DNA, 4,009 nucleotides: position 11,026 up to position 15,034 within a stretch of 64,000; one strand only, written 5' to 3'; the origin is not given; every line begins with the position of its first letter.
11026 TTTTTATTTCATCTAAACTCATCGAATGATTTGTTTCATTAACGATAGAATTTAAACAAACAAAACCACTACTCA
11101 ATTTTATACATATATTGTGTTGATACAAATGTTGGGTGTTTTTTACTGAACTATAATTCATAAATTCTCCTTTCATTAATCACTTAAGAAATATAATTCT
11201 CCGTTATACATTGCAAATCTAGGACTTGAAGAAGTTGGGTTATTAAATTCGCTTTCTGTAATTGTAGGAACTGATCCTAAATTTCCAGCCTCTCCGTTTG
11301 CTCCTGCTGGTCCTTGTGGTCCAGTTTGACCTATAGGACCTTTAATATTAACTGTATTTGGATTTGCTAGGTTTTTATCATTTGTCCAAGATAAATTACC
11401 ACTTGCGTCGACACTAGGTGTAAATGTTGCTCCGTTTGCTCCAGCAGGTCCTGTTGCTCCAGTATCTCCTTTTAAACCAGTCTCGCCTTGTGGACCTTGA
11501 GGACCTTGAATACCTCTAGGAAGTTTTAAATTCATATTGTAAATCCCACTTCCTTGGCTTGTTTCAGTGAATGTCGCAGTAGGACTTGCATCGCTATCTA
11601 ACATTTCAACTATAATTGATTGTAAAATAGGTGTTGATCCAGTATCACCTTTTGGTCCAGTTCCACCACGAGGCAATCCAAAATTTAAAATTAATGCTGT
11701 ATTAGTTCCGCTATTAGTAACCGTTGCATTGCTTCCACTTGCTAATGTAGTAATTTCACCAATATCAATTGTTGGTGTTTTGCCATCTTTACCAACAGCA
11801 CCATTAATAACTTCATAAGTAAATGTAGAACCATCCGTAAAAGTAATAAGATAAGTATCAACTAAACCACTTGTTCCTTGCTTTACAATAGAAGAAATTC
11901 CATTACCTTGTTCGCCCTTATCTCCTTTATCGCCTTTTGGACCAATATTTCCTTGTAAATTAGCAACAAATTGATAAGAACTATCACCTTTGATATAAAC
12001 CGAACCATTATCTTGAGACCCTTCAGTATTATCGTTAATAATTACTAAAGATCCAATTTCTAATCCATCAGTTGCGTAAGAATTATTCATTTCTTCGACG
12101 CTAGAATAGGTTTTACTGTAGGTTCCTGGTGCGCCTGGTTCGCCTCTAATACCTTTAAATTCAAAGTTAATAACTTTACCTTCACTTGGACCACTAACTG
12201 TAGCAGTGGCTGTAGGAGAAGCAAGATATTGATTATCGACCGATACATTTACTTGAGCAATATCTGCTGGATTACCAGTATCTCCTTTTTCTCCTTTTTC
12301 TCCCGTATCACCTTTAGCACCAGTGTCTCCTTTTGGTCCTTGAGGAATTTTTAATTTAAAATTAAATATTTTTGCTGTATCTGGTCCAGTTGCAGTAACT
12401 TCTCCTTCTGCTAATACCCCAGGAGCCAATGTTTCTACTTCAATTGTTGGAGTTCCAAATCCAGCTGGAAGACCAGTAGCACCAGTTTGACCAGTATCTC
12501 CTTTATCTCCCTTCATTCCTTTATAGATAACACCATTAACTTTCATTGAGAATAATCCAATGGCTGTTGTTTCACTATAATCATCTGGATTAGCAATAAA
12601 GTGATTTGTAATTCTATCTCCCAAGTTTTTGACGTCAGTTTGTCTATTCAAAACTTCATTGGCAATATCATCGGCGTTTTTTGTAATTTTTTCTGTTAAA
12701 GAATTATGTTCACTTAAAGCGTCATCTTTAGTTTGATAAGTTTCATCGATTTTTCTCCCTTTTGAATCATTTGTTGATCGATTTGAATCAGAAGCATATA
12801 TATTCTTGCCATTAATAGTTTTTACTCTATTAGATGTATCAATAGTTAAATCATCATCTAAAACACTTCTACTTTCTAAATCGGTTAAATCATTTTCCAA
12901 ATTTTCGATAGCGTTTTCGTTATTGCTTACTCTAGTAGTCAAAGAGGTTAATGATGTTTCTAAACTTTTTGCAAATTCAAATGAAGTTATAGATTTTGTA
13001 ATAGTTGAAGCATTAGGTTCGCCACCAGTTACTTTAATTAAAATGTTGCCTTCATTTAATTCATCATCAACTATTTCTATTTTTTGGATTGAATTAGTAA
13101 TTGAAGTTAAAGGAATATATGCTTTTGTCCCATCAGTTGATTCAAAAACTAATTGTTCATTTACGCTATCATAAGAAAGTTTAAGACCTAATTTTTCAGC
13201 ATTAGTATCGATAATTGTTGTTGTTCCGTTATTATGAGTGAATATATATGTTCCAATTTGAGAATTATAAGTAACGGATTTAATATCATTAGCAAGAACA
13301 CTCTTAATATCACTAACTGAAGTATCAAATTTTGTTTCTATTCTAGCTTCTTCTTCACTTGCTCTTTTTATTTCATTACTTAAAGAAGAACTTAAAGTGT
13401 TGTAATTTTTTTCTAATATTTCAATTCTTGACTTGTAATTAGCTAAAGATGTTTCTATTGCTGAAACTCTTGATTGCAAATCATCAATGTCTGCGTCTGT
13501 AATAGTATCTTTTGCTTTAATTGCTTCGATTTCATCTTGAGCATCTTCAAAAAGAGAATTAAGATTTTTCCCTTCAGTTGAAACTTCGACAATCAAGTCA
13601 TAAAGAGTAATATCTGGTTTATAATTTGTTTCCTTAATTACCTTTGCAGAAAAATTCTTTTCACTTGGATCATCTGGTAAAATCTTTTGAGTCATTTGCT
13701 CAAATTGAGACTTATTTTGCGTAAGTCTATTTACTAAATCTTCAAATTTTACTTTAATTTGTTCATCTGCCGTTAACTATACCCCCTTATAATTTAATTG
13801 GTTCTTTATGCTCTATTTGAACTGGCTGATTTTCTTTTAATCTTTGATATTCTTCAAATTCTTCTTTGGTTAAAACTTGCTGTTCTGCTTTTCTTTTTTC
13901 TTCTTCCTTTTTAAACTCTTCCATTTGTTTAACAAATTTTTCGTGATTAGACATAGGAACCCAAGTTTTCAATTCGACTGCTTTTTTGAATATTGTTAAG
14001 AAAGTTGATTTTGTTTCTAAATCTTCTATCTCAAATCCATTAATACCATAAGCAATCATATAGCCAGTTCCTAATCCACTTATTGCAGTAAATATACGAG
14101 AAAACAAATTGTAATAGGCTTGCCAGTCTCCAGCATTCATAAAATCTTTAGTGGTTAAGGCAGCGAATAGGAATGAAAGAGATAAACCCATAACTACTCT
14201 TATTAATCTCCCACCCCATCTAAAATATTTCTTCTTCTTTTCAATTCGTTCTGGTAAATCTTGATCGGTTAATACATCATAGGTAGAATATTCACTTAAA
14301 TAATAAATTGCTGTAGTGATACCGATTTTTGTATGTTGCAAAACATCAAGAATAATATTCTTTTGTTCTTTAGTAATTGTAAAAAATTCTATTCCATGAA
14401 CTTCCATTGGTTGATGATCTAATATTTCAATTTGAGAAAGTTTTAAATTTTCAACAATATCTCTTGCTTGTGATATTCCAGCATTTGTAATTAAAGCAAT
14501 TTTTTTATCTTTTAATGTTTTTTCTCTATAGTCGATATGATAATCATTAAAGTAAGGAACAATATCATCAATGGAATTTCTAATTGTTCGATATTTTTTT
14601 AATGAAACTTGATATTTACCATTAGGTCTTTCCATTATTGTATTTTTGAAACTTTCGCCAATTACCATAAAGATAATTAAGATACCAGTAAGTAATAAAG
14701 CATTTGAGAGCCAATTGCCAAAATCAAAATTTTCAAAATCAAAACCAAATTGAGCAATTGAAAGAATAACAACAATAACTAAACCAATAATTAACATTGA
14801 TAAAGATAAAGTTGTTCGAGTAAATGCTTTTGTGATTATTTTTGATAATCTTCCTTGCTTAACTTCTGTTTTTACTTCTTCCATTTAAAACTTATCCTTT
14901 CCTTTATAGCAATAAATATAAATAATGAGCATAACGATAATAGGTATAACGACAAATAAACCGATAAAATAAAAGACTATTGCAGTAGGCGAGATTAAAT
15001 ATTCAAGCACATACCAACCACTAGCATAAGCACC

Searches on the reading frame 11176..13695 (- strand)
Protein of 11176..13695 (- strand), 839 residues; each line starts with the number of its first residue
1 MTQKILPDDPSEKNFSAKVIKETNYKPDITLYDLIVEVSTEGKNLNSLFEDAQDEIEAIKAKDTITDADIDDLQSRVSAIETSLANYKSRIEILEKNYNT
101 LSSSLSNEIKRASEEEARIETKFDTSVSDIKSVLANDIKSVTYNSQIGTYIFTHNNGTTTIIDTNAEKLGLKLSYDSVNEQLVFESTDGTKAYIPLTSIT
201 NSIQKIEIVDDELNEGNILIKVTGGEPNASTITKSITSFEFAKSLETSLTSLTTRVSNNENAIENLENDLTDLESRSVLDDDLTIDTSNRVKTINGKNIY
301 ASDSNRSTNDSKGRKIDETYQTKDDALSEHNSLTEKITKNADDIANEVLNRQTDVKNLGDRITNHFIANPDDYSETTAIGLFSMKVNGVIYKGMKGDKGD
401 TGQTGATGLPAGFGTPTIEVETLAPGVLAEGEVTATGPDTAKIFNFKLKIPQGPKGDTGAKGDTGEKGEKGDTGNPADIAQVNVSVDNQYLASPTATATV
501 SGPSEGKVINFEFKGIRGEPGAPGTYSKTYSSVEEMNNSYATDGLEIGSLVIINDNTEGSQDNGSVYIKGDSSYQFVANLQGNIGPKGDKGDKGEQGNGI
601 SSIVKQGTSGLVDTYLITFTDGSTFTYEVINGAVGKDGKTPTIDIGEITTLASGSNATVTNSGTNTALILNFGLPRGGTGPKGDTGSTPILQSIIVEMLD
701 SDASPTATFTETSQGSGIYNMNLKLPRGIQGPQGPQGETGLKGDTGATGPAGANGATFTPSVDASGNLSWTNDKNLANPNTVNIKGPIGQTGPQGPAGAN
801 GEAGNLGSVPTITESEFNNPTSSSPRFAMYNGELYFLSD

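Call 5: search_protein_families(library=pfam, proteins=[window:11176-13695:-], max_evalue=0.01)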
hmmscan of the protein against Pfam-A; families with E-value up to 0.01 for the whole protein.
window:11176-13695:- (839 aa): 3 families
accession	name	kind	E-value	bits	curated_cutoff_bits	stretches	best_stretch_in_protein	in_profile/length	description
PF01391.23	Collagen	-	1.4e-10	41.2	27.2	2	728-755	10-37/60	Collagen triple helix repeat (20 copies)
PF14073.11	Cep57_CLD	-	0.005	17.3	28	0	42-110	24-95/178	Centrosome localisation domain of Cep57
PF21771.2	CFAP58_CC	-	0.006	16.1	27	1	42-121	132-212/306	CFAP58 central coiled coil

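Call 7: search_protein_families(library=phrogs, proteins=[window:11176-13695:-], max_evalue=0.001)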
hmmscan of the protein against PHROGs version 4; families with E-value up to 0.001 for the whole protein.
window:11176-13695:- (839 aa): 28 families (the best 25 are shown)
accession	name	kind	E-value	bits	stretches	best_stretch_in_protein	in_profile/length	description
phrog_21765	-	unknown function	1.9e-15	57.9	2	470-538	218-289/422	-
phrog_819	-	tail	5e-14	52.4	2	571-807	467-654/1024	tail protein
phrog_3904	-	tail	1.8e-13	50.7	2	452-805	493-811/1086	tail fiber protein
phrog_4120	-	tail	2.1e-12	47.7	1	622-687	104-171/360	minor tail protein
phrog_18350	-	tail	5.5e-12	46.9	2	391-475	106-185/253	tail fiber protein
phrog_32311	-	unknown function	6.6e-12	46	1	632-687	214-269/577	-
phrog_38806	-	unknown function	4.3e-11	43.7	1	391-480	65-157/285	-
phrog_5073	-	tail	2.8e-10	40.8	1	676-807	290-354/519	tail fiber protein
phrog_4440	-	tail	2.9e-10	40.9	1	452-534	246-312/410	tail fiber protein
phrog_366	-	tail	1.7e-09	38.7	1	393-807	150-384/474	tail fiber protein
phrog_6320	-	tail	2.3e-09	37.6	1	677-821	152-272/745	tail fiber protein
phrog_1806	-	tail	8.6e-09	36.1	1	728-808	136-210/276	collagen like minor tail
phrog_8745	-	tail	1.1e-08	33.9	1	727-809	1439-1520/1803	tail fiber protein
phrog_36982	-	unknown function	9.7e-08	31.3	1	392-807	259-670/944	-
phrog_13892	-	tail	2.7e-07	31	0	452-493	56-97/676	minor tail protein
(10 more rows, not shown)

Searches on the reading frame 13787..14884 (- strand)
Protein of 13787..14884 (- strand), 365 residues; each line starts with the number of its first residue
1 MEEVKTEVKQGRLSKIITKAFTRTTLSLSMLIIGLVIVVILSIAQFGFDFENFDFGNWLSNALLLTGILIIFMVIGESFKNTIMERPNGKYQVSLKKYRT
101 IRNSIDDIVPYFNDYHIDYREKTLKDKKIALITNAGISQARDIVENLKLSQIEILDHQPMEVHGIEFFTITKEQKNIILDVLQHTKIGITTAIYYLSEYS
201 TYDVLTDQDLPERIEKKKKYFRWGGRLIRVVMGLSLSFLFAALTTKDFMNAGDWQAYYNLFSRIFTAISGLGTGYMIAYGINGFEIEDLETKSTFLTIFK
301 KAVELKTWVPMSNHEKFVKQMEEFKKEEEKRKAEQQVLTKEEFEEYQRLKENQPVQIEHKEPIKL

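Call 5: search_protein_families(library=pfam, proteins=[window:13787-14884:-], max_evalue=0.01)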
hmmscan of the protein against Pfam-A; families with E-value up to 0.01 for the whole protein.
window:13787-14884:- (365 aa): 1 family
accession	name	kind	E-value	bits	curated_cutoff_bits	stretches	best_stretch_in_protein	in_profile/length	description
PF20769.2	YPEB_N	-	0.0015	18.9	27.3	1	310-352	70-112/136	YpeB N-terminal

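Call 7: search_protein_families(library=phrogs, proteins=[window:13787-14884:-], max_evalue=0.001)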
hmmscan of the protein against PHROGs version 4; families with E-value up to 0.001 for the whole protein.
window:13787-14884:- (365 aa): 0 families
